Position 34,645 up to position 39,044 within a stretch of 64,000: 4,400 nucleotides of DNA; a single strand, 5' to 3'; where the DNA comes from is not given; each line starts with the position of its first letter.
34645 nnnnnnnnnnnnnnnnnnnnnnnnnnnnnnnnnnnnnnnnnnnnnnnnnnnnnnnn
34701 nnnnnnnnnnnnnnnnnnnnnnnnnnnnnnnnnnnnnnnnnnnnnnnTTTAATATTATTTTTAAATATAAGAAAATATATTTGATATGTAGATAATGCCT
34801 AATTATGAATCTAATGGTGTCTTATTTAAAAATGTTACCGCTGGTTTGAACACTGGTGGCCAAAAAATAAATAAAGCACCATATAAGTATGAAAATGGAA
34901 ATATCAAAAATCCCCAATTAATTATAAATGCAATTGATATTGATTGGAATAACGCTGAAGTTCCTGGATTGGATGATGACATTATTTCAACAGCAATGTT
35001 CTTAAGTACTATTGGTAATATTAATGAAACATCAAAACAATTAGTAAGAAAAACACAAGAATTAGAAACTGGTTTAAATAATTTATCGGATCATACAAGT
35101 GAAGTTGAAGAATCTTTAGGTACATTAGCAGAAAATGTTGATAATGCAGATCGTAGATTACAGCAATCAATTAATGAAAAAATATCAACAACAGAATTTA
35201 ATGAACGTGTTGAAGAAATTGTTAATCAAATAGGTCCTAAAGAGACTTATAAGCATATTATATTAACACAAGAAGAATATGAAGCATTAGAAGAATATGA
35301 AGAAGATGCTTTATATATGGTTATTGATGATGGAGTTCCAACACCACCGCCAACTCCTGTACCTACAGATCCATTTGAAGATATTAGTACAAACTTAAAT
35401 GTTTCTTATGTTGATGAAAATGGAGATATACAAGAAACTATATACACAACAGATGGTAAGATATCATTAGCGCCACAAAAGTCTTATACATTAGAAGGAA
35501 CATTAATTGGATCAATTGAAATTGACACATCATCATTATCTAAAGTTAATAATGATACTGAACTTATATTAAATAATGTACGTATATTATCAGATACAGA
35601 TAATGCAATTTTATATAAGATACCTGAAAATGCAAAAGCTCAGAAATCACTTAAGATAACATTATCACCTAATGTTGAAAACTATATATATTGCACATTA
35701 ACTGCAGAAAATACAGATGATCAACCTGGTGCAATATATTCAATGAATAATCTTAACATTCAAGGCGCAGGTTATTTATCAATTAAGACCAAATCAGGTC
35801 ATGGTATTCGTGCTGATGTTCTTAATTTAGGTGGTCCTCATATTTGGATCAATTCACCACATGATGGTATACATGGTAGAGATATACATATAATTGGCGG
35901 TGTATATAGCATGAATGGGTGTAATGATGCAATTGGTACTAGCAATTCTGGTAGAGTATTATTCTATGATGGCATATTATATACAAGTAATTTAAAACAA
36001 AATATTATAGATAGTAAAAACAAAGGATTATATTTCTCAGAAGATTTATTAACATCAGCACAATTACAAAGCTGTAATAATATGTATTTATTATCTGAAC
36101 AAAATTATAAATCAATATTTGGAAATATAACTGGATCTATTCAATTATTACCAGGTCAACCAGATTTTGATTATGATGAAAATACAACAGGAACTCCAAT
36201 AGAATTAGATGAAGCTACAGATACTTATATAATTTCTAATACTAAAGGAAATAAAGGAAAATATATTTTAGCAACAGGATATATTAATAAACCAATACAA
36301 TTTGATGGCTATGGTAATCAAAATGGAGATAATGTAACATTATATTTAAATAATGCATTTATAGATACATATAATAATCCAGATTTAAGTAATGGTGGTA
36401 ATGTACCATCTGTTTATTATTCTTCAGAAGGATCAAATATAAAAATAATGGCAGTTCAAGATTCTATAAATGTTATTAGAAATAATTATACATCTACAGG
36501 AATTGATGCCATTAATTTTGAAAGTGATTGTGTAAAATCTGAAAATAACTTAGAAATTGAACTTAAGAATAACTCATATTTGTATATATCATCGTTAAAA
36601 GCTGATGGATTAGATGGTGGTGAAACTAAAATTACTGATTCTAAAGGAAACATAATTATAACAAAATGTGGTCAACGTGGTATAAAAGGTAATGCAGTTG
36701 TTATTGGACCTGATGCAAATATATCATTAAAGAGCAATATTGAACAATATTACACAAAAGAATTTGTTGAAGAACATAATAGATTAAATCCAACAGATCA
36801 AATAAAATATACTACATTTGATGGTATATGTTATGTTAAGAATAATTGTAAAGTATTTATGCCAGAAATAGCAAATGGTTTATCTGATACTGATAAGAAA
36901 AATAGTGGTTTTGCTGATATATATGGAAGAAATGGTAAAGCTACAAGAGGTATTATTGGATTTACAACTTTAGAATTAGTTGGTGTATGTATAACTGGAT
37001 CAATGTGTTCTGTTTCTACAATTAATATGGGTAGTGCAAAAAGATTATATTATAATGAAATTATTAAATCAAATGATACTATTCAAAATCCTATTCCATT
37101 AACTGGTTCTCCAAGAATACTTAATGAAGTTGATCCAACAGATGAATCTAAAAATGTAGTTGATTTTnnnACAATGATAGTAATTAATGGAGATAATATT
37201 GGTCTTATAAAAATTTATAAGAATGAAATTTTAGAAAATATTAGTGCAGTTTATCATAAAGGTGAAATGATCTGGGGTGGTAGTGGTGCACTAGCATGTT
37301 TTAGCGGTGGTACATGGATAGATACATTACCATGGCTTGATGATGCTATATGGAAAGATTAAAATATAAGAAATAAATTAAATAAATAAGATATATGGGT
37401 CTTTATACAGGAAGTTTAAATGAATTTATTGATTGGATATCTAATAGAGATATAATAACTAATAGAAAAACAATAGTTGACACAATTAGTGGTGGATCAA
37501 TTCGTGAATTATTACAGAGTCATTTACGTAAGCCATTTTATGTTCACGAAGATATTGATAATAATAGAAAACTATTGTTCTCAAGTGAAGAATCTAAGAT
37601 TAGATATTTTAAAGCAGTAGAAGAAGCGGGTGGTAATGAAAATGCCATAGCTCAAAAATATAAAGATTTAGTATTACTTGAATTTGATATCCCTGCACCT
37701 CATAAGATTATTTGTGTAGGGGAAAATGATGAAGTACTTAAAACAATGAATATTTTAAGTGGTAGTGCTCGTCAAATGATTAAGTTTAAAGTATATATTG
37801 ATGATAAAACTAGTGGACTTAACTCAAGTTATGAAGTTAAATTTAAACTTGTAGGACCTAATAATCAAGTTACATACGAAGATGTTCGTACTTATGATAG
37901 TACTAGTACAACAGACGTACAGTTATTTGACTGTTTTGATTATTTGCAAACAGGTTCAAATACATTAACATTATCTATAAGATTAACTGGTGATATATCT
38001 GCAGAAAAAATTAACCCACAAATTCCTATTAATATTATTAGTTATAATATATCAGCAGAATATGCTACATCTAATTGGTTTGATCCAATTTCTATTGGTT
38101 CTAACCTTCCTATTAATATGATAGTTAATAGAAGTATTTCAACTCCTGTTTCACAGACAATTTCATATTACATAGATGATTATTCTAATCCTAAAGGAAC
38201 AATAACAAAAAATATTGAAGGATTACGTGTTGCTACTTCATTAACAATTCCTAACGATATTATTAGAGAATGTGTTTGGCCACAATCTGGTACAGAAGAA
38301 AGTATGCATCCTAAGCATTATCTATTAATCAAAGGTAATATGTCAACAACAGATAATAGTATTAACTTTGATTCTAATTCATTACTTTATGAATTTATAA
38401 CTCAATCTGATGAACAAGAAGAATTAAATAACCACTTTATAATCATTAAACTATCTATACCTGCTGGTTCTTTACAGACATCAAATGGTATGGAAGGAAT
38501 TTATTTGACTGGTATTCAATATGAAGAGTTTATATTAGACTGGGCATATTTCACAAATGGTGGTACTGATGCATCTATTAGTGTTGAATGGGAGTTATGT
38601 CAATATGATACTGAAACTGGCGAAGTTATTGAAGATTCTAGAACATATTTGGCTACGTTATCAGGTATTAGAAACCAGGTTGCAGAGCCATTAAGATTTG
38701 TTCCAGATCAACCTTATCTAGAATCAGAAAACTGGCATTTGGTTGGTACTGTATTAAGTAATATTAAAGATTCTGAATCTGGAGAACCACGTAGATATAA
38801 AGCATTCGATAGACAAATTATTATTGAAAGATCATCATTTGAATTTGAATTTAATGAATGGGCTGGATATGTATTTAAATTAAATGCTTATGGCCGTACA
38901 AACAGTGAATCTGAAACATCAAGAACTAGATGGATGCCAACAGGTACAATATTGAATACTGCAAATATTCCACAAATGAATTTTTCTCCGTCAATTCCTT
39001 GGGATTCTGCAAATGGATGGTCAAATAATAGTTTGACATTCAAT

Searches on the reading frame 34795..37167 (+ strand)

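Call 6: search_protein_families(library=pfam, proteins=[window:34795-37167:+], max_evalue=0.01)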
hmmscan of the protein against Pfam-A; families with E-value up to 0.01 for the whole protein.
window:34795-37167:+ (791 aa): 1 family
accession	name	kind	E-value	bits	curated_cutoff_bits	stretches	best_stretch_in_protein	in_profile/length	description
PF14262.12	Cthe_2159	-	2.5e-19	70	25.8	1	221-386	3-161/262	Carbohydrate-binding domain-containing protein Cthe_2159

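Call 8: search_protein_families(library=phrogs, proteins=[window:34795-37167:+], max_evalue=0.001)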
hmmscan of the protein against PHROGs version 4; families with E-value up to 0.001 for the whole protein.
window:34795-37167:+ (791 aa): 0 families

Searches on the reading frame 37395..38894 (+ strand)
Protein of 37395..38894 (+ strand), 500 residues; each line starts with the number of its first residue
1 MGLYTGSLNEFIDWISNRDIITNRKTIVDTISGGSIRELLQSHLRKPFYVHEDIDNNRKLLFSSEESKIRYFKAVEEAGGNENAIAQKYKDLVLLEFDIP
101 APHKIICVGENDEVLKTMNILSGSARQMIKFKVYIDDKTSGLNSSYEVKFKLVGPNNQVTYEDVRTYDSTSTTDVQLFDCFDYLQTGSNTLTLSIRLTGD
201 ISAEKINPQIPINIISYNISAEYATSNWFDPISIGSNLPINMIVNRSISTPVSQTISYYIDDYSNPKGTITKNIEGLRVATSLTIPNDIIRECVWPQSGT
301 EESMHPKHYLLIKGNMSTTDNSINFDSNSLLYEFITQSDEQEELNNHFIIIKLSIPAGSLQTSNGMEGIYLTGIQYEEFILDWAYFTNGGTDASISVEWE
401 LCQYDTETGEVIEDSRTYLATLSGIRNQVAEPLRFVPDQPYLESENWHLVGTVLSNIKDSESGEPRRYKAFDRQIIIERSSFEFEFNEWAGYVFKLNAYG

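Call 53: search_protein_families(library=pfam, proteins=[window:37395-38894:+], max_evalue=1)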
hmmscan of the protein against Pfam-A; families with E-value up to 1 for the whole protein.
window:37395-38894:+ (500 aa): 1 family
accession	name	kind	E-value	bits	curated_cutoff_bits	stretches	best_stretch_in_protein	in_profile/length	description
PF13598.12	DUF4139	-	0.094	12.8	31.8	1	328-438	62-150/205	Domain of unknown function (DUF4139)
